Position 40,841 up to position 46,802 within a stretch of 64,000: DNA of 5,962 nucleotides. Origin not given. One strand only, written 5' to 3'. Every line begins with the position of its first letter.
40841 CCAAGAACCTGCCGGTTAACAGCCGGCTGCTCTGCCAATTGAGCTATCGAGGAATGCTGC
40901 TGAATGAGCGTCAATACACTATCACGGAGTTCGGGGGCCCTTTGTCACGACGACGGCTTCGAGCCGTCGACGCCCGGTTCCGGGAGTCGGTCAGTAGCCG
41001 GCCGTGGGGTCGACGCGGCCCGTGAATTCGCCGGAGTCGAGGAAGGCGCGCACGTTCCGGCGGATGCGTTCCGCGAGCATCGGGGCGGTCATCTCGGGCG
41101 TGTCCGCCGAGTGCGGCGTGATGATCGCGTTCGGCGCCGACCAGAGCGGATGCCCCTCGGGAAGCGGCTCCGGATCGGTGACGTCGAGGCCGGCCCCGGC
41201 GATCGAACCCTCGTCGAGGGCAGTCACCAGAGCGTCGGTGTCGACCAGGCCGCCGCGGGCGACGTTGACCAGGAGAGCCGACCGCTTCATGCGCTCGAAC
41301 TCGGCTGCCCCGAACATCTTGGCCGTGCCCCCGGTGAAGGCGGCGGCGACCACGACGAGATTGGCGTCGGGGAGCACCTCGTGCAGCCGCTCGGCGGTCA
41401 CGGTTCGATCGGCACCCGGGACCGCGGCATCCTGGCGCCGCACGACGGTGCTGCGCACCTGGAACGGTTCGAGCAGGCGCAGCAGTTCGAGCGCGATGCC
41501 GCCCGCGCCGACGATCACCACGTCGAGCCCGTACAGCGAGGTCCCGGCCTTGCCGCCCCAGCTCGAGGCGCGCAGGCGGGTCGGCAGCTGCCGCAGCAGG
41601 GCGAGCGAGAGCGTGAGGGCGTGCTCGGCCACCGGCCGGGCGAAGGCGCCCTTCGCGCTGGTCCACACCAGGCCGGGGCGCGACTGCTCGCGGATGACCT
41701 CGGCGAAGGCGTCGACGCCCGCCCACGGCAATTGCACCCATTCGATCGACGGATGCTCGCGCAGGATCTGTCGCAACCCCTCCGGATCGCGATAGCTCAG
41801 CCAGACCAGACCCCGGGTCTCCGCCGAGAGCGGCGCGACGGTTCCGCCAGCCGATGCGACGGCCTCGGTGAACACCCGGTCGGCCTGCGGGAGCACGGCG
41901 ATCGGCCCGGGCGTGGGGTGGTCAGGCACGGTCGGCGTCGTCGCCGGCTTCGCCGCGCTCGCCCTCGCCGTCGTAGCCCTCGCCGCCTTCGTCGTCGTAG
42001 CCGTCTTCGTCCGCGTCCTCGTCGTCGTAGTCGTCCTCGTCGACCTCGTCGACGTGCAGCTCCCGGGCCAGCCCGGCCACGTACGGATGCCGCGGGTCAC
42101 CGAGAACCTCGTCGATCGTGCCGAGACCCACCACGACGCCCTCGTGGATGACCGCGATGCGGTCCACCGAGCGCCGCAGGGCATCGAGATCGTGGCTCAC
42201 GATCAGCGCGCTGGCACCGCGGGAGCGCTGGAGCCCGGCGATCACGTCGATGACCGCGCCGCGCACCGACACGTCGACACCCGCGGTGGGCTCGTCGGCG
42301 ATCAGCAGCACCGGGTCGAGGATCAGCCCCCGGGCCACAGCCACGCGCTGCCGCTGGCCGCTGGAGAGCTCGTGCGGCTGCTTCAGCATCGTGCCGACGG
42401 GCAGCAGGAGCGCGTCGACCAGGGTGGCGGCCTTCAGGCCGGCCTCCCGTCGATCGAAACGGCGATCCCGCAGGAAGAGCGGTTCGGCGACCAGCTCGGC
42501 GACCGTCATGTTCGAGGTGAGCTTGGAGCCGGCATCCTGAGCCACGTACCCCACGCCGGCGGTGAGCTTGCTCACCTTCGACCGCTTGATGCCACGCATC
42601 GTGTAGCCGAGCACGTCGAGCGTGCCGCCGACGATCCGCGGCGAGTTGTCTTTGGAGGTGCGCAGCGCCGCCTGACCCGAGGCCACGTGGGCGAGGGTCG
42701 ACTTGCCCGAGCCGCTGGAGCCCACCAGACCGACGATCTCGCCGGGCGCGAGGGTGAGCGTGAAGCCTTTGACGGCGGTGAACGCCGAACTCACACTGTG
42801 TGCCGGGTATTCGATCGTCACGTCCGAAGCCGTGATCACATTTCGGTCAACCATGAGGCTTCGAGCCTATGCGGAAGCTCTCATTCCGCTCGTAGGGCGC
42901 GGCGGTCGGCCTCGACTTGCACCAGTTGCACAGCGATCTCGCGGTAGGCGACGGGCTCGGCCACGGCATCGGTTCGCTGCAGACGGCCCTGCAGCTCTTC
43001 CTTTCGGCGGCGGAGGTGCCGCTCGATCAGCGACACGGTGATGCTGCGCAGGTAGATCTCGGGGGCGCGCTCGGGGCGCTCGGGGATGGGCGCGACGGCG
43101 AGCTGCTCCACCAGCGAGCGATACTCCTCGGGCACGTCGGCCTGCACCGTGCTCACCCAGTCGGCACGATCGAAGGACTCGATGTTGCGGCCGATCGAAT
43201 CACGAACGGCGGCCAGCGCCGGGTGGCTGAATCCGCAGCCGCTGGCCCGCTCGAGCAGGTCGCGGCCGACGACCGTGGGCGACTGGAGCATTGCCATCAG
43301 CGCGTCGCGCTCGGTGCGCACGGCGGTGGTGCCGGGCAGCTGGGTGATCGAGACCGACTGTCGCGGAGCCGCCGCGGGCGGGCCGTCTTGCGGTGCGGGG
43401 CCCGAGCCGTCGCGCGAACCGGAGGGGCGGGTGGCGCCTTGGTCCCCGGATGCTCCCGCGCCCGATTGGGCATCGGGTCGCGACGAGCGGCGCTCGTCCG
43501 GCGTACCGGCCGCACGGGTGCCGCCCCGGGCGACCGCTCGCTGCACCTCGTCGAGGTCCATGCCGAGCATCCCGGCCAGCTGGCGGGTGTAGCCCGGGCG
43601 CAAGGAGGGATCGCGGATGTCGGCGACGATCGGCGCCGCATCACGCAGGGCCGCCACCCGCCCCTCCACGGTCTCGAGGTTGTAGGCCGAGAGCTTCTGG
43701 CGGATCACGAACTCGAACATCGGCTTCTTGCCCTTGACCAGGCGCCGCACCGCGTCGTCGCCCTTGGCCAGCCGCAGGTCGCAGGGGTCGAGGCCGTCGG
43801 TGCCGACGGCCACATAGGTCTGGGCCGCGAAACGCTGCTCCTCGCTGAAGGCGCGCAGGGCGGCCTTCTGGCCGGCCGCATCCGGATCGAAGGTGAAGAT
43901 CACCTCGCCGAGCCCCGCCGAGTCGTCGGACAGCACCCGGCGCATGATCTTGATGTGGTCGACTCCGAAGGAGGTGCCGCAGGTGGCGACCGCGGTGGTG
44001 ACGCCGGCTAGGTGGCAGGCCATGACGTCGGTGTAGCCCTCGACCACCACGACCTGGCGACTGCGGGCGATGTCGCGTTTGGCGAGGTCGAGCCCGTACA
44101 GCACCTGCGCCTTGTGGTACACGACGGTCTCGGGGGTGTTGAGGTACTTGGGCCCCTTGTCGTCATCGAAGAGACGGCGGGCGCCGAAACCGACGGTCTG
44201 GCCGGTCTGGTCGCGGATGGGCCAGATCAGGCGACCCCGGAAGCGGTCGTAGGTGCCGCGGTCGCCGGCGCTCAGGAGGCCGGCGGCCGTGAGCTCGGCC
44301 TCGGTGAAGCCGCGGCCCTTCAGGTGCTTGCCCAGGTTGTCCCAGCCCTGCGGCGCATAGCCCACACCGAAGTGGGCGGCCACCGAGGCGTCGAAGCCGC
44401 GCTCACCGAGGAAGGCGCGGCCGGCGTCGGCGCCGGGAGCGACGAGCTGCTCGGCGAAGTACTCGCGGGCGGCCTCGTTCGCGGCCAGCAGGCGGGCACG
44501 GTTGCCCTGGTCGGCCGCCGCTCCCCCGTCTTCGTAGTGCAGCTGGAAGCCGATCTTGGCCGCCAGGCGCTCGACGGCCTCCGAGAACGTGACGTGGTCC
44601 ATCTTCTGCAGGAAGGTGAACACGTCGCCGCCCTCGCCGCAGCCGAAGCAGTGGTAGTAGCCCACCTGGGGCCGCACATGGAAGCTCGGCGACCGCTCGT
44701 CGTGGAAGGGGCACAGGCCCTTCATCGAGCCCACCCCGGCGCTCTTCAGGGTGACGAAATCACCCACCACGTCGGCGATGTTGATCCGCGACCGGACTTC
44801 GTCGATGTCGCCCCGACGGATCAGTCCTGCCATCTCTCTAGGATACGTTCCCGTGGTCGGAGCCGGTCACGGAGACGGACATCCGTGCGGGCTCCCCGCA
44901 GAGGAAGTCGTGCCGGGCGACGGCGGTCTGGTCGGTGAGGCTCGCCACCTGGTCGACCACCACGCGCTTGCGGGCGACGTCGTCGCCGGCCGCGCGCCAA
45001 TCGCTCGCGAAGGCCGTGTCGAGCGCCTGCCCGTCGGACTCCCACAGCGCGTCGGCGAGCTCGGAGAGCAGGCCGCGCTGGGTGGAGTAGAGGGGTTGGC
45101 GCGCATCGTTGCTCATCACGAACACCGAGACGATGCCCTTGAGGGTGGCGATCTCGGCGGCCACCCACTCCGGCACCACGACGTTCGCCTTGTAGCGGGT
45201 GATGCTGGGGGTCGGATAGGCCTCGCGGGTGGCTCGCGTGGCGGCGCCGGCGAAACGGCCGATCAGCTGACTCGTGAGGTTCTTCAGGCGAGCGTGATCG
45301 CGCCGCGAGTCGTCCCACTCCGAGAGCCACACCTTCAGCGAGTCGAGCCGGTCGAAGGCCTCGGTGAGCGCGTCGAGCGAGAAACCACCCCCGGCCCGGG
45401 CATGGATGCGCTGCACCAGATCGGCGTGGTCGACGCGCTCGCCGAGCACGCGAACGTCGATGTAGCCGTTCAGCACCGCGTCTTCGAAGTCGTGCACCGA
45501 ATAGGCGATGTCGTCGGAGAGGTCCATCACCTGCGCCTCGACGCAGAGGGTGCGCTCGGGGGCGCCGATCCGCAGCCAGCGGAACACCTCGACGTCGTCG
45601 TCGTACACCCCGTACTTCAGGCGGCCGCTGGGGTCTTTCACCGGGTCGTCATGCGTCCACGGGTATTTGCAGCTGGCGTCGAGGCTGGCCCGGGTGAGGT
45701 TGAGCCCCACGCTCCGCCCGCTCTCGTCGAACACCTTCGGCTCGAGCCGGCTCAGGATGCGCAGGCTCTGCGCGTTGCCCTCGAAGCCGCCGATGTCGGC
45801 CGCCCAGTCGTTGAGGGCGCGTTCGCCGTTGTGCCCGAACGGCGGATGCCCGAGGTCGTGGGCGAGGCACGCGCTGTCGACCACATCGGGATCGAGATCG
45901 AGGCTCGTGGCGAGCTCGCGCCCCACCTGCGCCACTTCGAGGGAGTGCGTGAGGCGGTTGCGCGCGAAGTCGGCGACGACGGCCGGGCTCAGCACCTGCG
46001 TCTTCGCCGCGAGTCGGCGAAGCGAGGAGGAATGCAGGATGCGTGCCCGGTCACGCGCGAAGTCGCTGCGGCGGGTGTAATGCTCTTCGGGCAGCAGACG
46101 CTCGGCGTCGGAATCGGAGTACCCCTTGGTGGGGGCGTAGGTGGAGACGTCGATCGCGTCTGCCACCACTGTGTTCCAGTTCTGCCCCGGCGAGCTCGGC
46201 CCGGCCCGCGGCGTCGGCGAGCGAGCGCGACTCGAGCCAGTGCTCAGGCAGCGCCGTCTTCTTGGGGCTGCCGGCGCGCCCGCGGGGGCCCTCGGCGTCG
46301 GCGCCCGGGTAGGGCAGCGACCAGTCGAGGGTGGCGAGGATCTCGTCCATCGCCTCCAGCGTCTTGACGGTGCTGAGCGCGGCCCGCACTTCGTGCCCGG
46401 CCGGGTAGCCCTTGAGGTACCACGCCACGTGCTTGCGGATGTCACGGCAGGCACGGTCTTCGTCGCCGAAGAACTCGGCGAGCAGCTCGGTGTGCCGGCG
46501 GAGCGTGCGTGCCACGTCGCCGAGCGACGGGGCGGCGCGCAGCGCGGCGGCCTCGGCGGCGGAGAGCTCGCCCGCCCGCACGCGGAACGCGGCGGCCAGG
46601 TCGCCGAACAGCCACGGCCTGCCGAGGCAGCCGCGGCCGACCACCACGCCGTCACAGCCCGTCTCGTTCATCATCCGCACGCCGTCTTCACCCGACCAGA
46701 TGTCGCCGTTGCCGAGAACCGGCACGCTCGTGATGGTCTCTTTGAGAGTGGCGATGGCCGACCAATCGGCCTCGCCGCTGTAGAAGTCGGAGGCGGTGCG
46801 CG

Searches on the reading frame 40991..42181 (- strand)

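Call 78: search_protein_families(library=pfam, proteins=[window:40991-42181:-], max_evalue=0.00001)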
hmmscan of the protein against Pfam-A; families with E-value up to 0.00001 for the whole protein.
window:40991-42181:- (396 aa): 1 family
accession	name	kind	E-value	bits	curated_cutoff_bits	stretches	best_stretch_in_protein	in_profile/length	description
PF02826.25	2-Hacid_dh_C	-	2.4e-44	151.3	25.1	1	193-359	5-178/178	D-isomer specific 2-hydroxyacid dehydrogenase, NAD binding domain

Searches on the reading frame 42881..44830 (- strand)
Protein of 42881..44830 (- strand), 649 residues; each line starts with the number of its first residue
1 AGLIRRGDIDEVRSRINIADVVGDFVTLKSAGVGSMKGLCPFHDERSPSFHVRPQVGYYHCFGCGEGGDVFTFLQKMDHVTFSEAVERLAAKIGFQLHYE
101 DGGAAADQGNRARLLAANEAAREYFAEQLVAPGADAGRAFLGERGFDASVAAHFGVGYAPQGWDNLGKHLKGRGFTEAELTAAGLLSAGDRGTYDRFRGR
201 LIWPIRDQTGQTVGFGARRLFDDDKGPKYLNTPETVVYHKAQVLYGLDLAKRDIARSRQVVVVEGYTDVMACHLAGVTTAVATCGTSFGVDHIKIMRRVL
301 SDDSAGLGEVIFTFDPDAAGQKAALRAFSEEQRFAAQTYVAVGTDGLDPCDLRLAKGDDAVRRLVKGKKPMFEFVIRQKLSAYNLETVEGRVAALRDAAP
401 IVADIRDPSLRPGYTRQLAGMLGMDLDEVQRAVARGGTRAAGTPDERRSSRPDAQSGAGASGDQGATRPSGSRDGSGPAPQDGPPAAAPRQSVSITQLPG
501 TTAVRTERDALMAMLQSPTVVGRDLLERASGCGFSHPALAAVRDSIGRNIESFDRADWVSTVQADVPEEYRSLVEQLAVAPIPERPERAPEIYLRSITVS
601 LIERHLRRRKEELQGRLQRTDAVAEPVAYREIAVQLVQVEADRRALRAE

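Call 78: search_protein_families(library=pfam, proteins=[window:42881-44830:-], max_evalue=0.00001)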
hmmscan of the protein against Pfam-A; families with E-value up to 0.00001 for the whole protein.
window:42881-44830:- (649 aa): 7 families
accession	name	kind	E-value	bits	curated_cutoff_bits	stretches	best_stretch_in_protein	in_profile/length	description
PF08275.17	DNAG_N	-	4.8e-38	130.6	26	1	124-251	1-128/128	DNA primase catalytic core, N-terminal domain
PF01807.25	Zn_ribbon_DnaG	-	3.3e-32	110.6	24.9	1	8-100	5-96/98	CHC2 zinc finger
PF10410.14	DnaB_bind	-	1.2e-18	67.6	20.6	1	372-427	1-56/56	DnaB-helicase binding domain of primase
PF13662.12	Toprim_4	-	3.3e-16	59.7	25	1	259-329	2-72/85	Toprim domain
PF13155.12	Toprim_2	-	4.1e-11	43.5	22.1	1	261-349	1-84/88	Toprim-like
PF01751.28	Toprim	-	6.8e-10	39.4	23.1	1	260-329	2-78/96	Toprim domain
PF08278.16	DnaG_DnaB_bind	-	1.4e-08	35.5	29.1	1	507-631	1-123/124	DNA primase DnaG DnaB-binding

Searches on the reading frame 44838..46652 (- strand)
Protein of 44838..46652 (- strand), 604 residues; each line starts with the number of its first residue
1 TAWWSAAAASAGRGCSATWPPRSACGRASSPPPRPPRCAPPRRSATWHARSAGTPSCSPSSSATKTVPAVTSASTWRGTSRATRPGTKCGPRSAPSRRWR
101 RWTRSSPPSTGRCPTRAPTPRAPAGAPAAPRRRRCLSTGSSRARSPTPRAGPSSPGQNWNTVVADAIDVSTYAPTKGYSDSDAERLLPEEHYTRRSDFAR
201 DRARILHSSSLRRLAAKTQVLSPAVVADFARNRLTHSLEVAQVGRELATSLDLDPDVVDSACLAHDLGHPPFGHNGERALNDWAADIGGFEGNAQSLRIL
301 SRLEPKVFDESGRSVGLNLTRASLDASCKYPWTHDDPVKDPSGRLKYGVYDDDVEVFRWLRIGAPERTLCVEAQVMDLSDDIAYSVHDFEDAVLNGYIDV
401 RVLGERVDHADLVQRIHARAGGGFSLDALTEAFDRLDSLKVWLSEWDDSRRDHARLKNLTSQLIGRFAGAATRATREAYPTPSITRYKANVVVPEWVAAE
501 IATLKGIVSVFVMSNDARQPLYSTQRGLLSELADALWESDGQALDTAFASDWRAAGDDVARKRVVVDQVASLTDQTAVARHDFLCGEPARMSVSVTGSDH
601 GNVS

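Call 78: search_protein_families(library=pfam, proteins=[window:44838-46652:-], max_evalue=0.00001)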
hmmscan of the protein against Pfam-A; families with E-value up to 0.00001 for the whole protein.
window:44838-46652:- (604 aa): 2 families
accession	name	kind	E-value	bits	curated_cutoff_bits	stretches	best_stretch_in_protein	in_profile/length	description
PF13286.11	HD_assoc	-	3.3e-19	69.6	22.2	1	491-581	1-89/91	Phosphohydrolase-associated domain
PF01966.28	HD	-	3.4e-11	43.9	22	1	233-380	1-111/116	HD domain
